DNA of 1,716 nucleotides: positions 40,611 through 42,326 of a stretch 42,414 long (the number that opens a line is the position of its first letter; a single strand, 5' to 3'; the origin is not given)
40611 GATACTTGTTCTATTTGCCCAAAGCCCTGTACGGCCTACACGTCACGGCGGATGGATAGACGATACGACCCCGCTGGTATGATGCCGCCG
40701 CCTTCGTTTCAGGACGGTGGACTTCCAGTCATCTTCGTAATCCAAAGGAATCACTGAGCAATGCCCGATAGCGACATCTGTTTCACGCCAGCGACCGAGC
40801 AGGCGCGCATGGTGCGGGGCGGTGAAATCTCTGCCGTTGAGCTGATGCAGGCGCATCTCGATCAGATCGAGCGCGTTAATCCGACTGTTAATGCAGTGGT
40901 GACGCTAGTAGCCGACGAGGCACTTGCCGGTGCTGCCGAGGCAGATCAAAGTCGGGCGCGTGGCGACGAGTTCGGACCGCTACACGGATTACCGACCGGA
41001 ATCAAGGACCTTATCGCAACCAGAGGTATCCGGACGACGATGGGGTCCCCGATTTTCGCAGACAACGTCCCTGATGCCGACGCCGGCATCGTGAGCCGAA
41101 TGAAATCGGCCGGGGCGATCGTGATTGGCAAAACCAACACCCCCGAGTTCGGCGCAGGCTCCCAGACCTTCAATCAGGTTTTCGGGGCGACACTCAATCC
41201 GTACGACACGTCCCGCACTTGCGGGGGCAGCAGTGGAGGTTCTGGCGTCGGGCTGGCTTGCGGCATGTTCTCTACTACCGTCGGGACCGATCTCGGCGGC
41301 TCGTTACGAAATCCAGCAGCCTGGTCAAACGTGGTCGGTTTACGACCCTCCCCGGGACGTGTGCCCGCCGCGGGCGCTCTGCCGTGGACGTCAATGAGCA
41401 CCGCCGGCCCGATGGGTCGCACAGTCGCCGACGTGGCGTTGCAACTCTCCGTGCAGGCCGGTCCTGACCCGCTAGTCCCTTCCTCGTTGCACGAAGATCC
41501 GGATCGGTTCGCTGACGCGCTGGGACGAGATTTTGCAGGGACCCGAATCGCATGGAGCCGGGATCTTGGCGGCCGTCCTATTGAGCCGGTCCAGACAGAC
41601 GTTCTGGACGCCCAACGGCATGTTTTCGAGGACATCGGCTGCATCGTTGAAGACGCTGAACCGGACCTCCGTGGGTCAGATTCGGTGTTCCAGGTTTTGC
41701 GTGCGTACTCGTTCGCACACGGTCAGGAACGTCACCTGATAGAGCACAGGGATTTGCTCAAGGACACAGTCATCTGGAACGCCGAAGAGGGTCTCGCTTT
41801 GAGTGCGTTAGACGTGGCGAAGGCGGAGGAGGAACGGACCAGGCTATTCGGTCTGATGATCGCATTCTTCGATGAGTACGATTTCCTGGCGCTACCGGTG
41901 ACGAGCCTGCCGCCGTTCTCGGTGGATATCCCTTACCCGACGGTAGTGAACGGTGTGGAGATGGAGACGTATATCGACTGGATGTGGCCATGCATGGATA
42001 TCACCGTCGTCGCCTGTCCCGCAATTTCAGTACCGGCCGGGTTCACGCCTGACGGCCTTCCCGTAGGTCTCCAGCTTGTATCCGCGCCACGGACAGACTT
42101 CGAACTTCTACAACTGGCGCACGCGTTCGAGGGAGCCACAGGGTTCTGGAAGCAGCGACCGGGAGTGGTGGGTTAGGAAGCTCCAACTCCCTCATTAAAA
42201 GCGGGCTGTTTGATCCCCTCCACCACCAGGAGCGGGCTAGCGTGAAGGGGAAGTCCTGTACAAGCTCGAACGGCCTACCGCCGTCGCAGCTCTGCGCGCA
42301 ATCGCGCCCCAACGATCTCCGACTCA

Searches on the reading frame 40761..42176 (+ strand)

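Call 30: search_protein_families(library=pfam, proteins=[window:40761-42176:+], max_evalue=0.00001)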
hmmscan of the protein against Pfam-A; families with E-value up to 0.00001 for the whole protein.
window:40761-42176:+ (471 aa): 1 family
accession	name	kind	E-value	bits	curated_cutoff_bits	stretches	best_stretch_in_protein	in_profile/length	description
PF01425.27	Amidase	-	1.5e-98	331.2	27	1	27-450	1-445/445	Amidase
